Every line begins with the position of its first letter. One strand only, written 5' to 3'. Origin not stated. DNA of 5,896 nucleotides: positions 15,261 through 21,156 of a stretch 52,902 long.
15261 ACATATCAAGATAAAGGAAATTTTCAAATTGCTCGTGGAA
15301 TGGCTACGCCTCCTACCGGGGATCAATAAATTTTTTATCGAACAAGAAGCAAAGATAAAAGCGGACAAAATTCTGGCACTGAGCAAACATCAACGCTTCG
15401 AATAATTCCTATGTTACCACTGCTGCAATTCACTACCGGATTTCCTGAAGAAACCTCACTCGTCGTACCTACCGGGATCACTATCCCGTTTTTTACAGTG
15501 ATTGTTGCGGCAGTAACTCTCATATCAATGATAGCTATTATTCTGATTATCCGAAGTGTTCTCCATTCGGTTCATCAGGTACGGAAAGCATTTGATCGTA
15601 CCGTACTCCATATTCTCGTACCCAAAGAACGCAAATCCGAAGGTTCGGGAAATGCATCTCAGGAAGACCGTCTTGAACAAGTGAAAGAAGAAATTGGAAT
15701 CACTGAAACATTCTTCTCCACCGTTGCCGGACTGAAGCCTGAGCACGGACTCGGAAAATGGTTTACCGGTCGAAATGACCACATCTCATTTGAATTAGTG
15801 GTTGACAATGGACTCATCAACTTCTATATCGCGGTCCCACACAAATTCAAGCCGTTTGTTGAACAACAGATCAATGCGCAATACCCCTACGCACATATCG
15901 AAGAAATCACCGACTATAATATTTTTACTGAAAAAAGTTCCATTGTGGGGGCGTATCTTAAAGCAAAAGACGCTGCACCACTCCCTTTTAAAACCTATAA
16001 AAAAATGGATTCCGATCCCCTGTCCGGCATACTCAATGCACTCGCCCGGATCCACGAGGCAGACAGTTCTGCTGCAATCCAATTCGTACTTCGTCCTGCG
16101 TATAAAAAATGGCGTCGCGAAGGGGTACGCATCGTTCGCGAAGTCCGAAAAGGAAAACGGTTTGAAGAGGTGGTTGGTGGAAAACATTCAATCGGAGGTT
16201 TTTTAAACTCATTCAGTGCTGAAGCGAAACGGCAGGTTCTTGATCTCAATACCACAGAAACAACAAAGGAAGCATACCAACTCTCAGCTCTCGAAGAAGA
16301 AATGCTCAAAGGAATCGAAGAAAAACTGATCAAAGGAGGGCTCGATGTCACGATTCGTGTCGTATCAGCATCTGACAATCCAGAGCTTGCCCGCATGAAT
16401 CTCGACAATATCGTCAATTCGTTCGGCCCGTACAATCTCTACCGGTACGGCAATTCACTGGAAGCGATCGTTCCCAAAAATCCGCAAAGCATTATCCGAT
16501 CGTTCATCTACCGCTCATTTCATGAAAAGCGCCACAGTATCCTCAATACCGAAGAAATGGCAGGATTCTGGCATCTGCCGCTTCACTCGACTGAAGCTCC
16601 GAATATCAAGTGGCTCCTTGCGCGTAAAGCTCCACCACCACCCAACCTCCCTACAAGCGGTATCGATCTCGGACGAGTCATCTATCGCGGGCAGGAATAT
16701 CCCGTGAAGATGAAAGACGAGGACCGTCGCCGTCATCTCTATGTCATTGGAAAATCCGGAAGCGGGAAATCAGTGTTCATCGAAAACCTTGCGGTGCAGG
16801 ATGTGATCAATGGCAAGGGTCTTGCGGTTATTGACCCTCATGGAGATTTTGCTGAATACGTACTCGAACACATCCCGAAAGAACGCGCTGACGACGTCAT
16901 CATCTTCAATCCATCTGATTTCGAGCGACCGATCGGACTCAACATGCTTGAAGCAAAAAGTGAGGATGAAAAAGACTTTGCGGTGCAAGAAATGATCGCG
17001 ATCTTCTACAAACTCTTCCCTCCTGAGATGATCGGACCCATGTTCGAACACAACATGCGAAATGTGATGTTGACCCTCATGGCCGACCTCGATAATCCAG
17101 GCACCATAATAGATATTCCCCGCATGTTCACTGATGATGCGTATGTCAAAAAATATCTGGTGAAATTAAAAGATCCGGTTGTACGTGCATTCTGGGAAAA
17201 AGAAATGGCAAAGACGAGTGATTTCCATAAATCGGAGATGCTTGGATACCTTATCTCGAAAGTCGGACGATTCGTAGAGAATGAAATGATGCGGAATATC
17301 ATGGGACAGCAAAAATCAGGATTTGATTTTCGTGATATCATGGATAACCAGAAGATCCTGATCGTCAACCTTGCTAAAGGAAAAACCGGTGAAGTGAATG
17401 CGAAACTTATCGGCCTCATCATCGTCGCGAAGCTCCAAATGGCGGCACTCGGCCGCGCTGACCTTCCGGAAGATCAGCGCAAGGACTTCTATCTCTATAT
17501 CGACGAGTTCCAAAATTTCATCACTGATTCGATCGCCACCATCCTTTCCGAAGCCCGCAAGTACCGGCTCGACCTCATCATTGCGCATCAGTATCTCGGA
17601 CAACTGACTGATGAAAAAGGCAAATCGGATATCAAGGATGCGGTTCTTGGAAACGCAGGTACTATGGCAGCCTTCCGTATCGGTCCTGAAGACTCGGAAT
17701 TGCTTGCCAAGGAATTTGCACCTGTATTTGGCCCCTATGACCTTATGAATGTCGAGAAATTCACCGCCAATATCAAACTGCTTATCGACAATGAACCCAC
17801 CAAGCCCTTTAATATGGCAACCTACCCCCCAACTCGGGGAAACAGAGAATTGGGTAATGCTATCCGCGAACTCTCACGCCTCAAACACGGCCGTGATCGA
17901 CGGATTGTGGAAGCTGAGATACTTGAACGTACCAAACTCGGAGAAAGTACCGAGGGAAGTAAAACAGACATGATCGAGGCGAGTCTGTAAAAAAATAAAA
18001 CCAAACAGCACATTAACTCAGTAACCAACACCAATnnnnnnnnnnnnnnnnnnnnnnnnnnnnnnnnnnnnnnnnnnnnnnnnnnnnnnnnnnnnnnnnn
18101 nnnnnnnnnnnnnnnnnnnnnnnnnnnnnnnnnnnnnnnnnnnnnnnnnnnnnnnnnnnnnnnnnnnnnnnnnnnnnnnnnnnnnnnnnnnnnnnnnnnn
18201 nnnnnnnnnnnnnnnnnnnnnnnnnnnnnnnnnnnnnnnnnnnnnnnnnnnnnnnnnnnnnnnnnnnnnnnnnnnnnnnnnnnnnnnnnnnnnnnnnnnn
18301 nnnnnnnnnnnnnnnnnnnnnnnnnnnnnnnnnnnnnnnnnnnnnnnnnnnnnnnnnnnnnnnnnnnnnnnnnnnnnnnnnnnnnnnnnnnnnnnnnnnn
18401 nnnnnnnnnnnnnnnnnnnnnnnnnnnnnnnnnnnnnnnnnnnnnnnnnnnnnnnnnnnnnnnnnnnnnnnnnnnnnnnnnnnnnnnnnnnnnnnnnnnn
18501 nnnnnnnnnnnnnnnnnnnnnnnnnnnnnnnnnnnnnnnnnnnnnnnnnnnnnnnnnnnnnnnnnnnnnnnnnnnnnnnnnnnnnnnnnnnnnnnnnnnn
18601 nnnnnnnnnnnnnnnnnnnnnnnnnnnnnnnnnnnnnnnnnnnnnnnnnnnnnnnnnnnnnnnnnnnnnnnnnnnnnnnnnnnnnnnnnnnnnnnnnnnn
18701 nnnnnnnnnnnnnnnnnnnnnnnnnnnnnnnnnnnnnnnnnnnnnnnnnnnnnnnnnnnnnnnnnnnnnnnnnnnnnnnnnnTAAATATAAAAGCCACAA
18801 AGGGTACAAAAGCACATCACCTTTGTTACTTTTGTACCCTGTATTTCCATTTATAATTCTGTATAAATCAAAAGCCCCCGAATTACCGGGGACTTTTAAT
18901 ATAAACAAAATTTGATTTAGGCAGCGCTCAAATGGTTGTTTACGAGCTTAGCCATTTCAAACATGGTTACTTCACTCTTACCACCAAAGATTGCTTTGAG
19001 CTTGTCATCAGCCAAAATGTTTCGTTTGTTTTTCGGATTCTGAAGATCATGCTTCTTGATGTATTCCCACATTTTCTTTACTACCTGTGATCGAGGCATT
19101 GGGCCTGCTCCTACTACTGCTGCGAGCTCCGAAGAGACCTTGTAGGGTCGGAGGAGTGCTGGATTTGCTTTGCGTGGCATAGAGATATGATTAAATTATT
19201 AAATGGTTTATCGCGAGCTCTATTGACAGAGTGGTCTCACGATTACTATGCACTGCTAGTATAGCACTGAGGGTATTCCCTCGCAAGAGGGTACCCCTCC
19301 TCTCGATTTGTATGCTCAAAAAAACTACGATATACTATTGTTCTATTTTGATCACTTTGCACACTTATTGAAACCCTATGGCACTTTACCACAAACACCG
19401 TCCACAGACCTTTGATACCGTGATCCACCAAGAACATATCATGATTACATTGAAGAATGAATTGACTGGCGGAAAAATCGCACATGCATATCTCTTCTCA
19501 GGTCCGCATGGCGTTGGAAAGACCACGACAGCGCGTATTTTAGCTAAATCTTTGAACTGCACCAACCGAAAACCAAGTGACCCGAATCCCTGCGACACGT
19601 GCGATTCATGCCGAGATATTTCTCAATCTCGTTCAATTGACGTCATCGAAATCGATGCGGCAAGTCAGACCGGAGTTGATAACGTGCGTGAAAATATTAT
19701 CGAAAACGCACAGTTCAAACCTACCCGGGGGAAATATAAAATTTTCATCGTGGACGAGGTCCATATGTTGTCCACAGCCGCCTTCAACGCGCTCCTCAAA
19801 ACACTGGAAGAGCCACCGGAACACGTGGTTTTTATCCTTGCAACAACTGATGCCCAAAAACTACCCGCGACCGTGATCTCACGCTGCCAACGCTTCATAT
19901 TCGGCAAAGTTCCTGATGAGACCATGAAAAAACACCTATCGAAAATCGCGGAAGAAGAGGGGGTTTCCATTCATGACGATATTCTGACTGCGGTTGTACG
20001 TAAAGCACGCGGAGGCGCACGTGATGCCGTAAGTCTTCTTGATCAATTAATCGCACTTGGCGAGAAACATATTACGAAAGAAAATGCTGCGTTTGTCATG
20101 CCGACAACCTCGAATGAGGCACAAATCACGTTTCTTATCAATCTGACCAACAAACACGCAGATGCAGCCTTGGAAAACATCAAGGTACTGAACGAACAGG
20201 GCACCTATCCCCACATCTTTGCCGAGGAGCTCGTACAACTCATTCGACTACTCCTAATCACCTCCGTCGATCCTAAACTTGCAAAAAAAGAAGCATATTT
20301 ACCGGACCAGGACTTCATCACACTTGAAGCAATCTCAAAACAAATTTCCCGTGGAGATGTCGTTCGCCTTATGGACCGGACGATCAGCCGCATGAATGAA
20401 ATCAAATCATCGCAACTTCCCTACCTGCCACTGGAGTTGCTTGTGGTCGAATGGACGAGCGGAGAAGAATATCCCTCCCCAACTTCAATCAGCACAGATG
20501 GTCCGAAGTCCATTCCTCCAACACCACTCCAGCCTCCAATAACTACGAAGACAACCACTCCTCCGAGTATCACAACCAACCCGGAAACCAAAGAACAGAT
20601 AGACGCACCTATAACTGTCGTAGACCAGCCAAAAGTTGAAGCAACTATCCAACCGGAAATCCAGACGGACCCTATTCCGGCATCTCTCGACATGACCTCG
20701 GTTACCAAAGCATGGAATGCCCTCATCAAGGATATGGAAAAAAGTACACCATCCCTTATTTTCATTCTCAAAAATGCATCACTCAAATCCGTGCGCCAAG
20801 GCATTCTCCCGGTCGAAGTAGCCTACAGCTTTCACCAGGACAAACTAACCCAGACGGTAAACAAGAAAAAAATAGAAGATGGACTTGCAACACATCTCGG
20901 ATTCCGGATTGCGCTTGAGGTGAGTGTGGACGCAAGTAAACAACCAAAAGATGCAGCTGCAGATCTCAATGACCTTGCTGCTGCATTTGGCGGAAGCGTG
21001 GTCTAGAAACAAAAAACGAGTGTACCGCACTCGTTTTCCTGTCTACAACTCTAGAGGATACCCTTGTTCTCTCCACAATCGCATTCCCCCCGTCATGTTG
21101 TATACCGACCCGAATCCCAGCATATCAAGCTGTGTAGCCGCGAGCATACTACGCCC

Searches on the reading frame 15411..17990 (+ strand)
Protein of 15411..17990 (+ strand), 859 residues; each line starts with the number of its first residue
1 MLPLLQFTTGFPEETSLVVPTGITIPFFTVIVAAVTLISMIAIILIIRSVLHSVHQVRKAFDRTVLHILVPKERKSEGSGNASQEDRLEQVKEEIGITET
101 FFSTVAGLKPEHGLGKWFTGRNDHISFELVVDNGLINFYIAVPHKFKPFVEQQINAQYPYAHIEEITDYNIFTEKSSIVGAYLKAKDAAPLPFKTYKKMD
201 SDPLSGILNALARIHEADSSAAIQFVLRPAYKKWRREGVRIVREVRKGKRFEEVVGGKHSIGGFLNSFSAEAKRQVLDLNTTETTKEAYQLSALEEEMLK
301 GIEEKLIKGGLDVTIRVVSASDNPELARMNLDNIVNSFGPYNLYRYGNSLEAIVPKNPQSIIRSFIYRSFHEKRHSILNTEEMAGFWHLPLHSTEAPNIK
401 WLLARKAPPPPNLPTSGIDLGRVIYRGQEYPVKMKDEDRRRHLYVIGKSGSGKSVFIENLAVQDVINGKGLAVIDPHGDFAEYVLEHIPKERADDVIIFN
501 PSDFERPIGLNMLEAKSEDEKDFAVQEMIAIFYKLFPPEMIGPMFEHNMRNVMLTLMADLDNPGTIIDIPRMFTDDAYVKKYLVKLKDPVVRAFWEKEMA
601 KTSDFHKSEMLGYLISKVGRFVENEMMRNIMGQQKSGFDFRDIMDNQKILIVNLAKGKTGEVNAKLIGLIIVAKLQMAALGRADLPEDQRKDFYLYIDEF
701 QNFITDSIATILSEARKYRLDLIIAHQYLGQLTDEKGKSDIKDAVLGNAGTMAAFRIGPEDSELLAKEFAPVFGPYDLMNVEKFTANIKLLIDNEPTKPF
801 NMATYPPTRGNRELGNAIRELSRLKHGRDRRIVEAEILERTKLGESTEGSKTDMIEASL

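Call 51: search_protein_families(library=pfam, proteins=[window:15411-17990:+], max_evalue=0.00001)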
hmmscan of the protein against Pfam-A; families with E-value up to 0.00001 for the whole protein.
window:15411-17990:+ (859 aa): 4 families
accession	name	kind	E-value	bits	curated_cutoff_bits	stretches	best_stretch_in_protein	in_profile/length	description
PF02534.20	T4SS-DNA_transf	-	1.9e-10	40.6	20.1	0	610-767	226-380/468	Type IV secretory system Conjugative DNA transfer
PF10412.15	TrwB_AAD_bind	-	2.7e-10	40.1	20.5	1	435-781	10-331/387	Type IV secretion-system coupling protein DNA-binding domain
PF01935.23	DUF87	-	5.5e-09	36.9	23.2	1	418-628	1-176/220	Helicase HerA, central domain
PF12696.13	TraG-D_C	-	4.5e-06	27.1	22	1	693-779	2-85/126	TraM recognition site of TraD and TraG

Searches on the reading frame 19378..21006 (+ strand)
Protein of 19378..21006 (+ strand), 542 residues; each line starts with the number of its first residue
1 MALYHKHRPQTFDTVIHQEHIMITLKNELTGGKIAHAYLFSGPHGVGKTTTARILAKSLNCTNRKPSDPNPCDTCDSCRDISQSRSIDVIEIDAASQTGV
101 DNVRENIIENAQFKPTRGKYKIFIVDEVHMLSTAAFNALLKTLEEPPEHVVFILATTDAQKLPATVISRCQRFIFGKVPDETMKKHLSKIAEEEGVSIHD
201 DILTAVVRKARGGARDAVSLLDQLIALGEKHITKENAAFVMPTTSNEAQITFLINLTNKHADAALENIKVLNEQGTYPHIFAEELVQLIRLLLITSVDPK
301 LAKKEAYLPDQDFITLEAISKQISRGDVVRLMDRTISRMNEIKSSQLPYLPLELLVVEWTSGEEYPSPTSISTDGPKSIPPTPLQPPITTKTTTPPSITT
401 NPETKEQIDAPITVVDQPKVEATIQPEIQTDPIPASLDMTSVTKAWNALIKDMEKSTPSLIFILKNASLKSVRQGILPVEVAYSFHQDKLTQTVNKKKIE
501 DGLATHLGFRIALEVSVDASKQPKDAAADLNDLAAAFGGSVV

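Call 52: search_protein_families(library=pfam, proteins=[window:19378-21006:+], max_evalue=0.00001)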
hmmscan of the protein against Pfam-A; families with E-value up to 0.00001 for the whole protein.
window:19378-21006:+ (542 aa): 7 families
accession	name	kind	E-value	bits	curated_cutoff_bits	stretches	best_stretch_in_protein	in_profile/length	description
PF13177.12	DNA_pol3_delta2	-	4.7e-46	157.1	27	1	18-176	2-158/161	DNA polymerase III, delta subunit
PF00004.35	AAA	-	9.4e-15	55.7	21.2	1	39-175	2-128/131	ATPase family associated with various cellular activities (AAA)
PF22608.2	DNAX_ATPase_lid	-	1.3e-10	41.3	27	1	184-229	3-48/49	DNA polymerase III clamp loader subunit, ATPase lid domain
PF12169.13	DNA_pol3_gamma3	-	5.2e-09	36.5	24.4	1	248-369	17-137/143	DNA polymerase III subunits gamma and tau domain III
PF13401.12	AAA_22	-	6.9e-07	30.1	27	1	39-156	9-122/130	AAA domain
PF05496.18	RuvB_N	-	9.6e-07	29.1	27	0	8-93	2-91/159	Holliday junction DNA helicase RuvB P-loop domain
PF07728.20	AAA_5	-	9.5e-06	26.1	22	0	39-147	3-94/139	AAA domain (dynein-related subfamily)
